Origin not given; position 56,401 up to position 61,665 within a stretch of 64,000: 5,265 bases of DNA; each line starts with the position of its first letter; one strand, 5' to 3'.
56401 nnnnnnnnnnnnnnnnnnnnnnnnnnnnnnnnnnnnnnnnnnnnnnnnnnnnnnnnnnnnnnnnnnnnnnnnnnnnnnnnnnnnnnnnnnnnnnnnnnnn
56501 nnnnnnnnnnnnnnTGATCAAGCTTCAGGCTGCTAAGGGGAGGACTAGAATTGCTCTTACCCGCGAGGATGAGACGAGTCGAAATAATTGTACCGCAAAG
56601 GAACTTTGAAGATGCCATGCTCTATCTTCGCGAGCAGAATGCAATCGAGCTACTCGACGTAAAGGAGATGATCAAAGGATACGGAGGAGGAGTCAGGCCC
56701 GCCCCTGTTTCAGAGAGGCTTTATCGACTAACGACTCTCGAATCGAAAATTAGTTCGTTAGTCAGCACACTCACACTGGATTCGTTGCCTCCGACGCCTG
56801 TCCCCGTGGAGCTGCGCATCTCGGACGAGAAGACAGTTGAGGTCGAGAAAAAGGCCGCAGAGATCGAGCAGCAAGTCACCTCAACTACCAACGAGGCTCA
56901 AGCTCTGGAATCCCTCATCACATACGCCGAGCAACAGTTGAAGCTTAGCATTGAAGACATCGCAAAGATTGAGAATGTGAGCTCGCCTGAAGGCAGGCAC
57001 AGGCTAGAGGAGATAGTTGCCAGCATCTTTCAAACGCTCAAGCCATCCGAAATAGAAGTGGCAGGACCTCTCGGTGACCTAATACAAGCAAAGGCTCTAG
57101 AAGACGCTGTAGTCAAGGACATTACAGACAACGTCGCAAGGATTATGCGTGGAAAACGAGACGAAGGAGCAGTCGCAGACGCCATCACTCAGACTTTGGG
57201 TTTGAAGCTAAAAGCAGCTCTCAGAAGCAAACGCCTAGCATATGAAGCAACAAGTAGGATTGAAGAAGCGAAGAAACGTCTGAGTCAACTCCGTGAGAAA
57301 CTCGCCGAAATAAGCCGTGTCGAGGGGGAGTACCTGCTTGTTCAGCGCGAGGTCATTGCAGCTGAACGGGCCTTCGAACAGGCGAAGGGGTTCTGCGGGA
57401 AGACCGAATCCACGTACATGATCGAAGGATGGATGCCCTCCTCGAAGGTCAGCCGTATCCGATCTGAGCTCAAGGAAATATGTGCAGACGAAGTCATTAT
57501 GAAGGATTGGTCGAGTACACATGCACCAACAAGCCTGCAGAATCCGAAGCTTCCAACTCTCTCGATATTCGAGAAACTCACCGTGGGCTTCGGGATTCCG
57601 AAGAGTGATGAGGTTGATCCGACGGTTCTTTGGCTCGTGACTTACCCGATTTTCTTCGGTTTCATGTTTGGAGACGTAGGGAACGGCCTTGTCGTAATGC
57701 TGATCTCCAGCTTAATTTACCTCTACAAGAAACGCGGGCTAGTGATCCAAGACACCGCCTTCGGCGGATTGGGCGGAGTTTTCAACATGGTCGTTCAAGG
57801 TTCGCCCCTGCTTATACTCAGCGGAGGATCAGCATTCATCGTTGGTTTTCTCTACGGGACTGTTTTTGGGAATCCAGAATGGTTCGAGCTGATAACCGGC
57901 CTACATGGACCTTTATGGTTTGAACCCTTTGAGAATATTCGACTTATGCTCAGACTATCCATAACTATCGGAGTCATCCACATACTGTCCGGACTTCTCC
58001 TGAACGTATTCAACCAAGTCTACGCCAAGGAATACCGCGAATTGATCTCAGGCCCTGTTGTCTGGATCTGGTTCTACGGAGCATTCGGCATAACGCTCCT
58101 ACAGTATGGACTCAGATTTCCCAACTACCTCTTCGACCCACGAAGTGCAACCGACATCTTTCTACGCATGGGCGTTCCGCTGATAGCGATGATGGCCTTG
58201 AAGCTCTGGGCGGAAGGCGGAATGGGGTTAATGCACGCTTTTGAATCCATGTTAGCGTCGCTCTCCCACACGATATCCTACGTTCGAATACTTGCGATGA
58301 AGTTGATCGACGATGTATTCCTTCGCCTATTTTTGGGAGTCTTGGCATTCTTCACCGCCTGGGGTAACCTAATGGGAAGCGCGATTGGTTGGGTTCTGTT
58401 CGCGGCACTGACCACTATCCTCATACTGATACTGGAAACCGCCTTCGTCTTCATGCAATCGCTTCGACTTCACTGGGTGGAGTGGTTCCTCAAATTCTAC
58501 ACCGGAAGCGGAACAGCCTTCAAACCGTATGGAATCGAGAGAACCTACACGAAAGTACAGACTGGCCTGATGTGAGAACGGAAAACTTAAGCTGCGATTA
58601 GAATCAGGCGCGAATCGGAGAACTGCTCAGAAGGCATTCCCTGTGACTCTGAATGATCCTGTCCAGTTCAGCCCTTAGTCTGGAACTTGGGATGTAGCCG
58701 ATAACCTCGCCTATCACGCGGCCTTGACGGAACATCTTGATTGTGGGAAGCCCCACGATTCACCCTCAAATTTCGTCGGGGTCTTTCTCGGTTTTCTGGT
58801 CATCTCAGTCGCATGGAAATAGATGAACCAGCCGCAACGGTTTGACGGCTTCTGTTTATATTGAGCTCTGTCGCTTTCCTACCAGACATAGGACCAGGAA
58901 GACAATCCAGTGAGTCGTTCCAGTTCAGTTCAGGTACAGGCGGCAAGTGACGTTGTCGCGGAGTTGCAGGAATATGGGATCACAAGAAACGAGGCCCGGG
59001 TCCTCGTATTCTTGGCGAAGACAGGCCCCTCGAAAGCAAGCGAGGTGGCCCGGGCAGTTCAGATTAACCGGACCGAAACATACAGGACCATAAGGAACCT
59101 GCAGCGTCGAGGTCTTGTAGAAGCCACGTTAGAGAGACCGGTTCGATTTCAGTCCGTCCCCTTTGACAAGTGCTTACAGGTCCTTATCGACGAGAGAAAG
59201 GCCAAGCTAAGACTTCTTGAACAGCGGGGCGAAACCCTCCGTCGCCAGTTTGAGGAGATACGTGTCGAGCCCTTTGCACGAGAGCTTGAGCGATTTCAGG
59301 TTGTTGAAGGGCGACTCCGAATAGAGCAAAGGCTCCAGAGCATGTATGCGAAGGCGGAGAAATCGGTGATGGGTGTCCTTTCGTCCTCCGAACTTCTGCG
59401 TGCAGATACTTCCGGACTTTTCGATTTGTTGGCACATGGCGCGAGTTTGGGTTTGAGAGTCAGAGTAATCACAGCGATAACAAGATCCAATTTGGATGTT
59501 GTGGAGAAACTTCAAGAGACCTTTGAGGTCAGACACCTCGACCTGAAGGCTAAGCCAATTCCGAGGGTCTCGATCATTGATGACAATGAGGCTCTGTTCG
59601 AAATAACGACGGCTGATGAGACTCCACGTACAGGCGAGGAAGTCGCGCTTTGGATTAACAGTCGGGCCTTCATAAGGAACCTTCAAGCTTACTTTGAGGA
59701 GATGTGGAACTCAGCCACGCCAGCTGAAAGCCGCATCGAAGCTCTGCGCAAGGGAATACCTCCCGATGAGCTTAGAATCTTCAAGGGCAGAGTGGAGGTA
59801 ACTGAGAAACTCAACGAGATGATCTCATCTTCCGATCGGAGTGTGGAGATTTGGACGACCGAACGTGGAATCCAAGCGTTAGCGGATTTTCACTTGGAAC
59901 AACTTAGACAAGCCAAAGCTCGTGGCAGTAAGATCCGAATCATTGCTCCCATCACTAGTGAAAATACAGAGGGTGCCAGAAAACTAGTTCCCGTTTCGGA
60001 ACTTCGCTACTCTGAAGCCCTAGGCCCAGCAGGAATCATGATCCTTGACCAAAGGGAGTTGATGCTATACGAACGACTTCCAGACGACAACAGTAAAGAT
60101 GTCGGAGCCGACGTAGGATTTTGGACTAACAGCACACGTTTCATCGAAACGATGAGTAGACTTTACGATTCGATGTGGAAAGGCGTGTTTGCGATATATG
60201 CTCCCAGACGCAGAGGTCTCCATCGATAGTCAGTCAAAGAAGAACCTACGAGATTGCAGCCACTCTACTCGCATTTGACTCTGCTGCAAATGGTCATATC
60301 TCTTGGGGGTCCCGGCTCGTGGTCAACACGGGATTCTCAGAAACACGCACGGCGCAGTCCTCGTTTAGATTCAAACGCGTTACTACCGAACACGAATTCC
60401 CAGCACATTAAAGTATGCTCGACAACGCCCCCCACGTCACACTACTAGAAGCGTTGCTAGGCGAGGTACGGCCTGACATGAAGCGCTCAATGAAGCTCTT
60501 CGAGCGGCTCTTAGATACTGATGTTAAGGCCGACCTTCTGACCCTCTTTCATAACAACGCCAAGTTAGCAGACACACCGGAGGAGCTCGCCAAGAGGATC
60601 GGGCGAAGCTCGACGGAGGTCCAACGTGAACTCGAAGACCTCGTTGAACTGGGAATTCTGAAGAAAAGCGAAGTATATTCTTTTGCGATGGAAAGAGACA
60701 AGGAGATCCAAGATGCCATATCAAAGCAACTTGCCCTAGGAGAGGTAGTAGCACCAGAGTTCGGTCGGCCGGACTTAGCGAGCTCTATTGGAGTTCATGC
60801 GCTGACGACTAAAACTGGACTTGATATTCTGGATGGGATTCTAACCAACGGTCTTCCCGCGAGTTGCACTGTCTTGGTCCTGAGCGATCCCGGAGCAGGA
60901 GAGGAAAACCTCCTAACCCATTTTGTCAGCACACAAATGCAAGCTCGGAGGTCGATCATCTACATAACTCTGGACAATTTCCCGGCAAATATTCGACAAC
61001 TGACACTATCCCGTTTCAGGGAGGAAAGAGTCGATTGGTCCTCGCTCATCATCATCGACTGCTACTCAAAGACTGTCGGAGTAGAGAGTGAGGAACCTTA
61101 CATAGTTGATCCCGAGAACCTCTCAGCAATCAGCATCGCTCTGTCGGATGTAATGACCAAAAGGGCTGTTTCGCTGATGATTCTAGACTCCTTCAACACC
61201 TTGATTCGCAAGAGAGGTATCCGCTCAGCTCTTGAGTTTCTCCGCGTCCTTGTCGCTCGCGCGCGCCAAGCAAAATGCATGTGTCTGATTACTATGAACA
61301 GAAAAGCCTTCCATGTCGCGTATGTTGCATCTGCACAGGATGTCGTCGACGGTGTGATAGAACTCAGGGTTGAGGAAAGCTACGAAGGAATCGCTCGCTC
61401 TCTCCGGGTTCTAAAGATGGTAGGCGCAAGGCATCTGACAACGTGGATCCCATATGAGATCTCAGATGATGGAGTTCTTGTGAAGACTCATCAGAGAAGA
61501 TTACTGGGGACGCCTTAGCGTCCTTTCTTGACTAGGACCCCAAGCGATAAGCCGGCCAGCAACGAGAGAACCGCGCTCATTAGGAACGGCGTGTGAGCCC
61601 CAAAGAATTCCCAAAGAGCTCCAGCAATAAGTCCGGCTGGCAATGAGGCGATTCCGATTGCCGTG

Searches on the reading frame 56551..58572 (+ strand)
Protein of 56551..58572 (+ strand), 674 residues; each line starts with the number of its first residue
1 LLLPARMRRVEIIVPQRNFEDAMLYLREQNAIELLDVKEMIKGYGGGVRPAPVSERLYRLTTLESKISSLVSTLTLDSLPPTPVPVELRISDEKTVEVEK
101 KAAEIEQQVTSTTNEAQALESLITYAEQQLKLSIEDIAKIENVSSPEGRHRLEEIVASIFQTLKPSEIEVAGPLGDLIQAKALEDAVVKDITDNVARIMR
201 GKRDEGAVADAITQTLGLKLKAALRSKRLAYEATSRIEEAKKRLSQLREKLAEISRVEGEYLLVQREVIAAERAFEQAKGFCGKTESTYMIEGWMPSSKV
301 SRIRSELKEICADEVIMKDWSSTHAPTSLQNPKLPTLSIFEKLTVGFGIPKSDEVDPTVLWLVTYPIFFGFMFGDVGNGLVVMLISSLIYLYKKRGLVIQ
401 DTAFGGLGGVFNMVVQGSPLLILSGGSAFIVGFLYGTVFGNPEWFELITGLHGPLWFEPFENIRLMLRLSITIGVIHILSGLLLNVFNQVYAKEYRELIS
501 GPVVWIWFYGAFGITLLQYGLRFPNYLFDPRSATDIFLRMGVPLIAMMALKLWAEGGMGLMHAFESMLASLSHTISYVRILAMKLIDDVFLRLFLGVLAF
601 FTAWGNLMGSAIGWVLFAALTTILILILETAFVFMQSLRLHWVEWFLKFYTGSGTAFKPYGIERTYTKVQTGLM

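Call 3: search_protein_families(library=pfam, proteins=[window:56551-58572:+], max_evalue=10)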
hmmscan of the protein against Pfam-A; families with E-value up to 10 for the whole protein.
window:56551-58572:+ (674 aa): 9 families
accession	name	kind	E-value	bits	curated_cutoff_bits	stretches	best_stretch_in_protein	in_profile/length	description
PF01496.24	V_ATPase_I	-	2e-39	135.7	30.7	3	227-442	245-460/815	V-type ATPase 116kDa subunit family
PF09763.15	Sec3_CC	-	0.0033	17.7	27.1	1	96-142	24-70/133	Exocyst complex component Sec3, coiled-coil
PF02185.22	HR1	-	0.032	14.6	33.1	1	223-256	28-61/67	Hr1 repeat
PF05064.18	Nsp1_C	-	0.034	14.4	24.1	1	93-138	62-107/114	Nsp1-like C-terminal region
PF09969.14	DUF2203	-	0.54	11.4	24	1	237-319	5-78/122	Uncharacterized conserved protein (DUF2203)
PF16805.11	Trans_coact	-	0.9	9.9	25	0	98-139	5-43/73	Phage late-transcription coactivator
PF00261.25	Tropomyosin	-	1.8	8.4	38.6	1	92-141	117-166/242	Tropomyosin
PF04871.18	Uso1_p115_C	-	3.7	8.3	28.4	1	94-138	2-49/121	Uso1 / p115 like vesicle tethering protein, C terminal region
PF07989.16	Cnn_1N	-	5.4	7.7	28.5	1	217-256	18-57/74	Centrosomin N-terminal motif 1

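Call 42: search_protein_families(library=ncbifam, proteins=[window:56551-58572:+], max_evalue=0.001)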
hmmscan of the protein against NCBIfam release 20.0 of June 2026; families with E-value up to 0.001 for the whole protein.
window:56551-58572:+ (674 aa): 9 families
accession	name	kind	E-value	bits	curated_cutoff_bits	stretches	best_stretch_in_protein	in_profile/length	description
NF004430.0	PRK05771.2-4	equivalog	1.1e-56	192.8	670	1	1-668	1-645/646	V-type ATP synthase subunit I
NF004428.0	PRK05771.2-1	equivalog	9.6e-53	179.3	766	1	1-670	1-679/680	V-type ATP synthase subunit I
NF004434.0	PRK05771.3-3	equivalog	1.8e-48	165.6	777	1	1-666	1-681/686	V-type ATP synthase subunit I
NF004432.0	PRK05771.3-1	equivalog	4.9e-37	127.6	1044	1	2-668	2-634/643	V-type ATP synthase subunit I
NF004435.0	PRK05771.3-4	equivalog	2.8e-26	92.1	1410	2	228-396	215-384/701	V-type ATP synthase subunit I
NF004427.0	PRK05771.1-1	equivalog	1.5e-22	80.1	942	1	246-671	263-661/668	V-type ATP synthase subunit I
NF004433.0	PRK05771.3-2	equivalog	3.9e-20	71.8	1173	2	1-395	1-380/701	V-type ATP synthase subunit I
NF004431.0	PRK05771.2-5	equivalog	2.9e-13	49.2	851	1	235-402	186-351/649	V-type ATP synthase subunit I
NF004429.0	PRK05771.2-2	equivalog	3.6e-10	39.2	799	1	232-585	184-528/608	V-type ATP synthase subunit I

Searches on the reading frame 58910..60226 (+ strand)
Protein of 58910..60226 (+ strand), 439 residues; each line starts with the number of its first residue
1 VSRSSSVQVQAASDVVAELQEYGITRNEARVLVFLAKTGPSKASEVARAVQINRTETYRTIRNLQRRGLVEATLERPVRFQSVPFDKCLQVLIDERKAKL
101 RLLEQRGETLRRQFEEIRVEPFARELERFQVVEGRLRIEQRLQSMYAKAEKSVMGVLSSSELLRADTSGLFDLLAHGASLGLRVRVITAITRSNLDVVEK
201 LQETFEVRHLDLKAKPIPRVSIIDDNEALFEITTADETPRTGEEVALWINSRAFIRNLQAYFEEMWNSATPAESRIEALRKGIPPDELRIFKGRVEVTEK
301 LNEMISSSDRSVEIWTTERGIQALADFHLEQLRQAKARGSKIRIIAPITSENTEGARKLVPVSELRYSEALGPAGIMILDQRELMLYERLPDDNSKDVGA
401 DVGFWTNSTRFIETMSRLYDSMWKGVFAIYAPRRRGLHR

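Call 3: search_protein_families(library=pfam, proteins=[window:58910-60226:+], max_evalue=10)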
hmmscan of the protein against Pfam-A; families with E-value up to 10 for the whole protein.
window:58910-60226:+ (439 aa): 15 families
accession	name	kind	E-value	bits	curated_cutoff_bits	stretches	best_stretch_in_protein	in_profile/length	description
PF01978.25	TrmB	-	1.9e-15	56.9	25.6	1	19-85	1-67/68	Sugar-specific transcriptional regulator TrmB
PF11495.14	Regulator_TrmB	-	2.2e-11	43.9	22.2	2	129-271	2-134/233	Archaeal transcriptional regulator TrmB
PF12802.13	MarR_2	-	2.7e-07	31.1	27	1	22-73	1-53/61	MarR family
PF09339.16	HTH_IclR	-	8.8e-05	22.6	22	1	30-71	7-49/52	IclR helix-turn-helix domain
PF13463.12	HTH_27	-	0.00046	20.8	22.2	1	25-73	2-51/68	Winged helix DNA-binding domain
PF24217.1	DUF7436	-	0.00066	20.1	34.2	1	183-271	69-152/153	Family of unknown function (DUF7436)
PF01047.28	MarR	-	0.00078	19.7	24.6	1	24-71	1-48/59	MarR family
PF13091.12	PLDc_2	-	0.00093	19.5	27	2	303-351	3-48/132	PLD-like domain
PF12840.13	HTH_20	-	0.0011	19.3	27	1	30-71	8-49/51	Helix-turn-helix domain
PF25212.1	HVO_A0114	-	0.0016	18.7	27.6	1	24-87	20-83/84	HVO_A0114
PF25213.1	HVO_A0261_N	-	0.0044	17.3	35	1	27-73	12-57/86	HVO_A0261 N-terminal domain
PF02082.26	Rrf2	-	0.0071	16.9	30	1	30-72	10-55/132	Iron-dependent Transcriptional regulator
PF25559.1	DUF7931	-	0.051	13.7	27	1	196-272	72-143/149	Domain of unknown function (DUF7931)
PF01022.26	HTH_5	-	0.07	13.5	22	1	30-71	6-46/47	Bacterial regulatory protein, arsR family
PF24270.1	HTH_Cmi2_C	-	0.58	10.8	27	1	17-73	62-121/125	Cmi2, C-terminal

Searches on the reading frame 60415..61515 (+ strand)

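Call 71: search_protein_families(library=pfam, proteins=[window:60415-61515:+], max_evalue=0.00001)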
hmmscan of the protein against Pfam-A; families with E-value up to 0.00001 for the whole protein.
window:60415-61515:+ (367 aa): 3 families
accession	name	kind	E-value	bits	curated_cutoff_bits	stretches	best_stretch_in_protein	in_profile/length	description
PF06745.19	ATPase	-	2.5e-23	83.1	26.6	1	133-359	2-229/231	KaiC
PF24336.1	DUF7504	-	2.3e-09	38.4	27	1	151-317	2-179/179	Family of unknown function (DUF7504)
PF05625.17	PAXNEB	-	5.8e-06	26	28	0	269-318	220-273/366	PAXNEB protein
